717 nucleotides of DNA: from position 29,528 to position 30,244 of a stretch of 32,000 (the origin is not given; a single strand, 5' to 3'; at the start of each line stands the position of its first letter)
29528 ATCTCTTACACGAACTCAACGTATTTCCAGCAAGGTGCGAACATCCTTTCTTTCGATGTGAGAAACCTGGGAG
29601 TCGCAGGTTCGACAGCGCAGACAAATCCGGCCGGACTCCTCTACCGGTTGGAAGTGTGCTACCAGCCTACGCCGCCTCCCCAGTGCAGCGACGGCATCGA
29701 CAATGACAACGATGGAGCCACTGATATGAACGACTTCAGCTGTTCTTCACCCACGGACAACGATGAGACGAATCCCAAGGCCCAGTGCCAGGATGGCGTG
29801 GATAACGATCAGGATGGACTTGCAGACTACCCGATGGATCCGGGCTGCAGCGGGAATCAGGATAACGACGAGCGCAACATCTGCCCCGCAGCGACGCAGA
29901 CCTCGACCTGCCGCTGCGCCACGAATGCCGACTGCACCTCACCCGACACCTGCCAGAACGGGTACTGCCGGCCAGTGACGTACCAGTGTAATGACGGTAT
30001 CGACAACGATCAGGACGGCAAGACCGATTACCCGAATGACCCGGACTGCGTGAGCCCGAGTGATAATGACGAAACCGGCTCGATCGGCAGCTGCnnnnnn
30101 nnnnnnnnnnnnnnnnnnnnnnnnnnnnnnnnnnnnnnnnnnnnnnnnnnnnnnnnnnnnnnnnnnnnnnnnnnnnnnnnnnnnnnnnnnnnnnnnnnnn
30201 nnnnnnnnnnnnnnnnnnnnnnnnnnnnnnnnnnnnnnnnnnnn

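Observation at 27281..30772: Fifteen C-x-DG-x-DND-x-DG-x-x-D motifs organised as six double modules and three singles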

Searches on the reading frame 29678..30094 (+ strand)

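Call 41: search_protein_families(library=pfam, proteins=[window:29678-30094:+], max_evalue=10)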
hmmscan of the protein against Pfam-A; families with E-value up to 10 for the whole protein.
window:29678-30094:+ (139 aa): 1 family
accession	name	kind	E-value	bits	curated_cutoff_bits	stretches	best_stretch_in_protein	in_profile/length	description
PF21164.2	Dumpy_DPY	-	0.12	12.8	27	1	80-98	4-22/24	Dumpy, DPY module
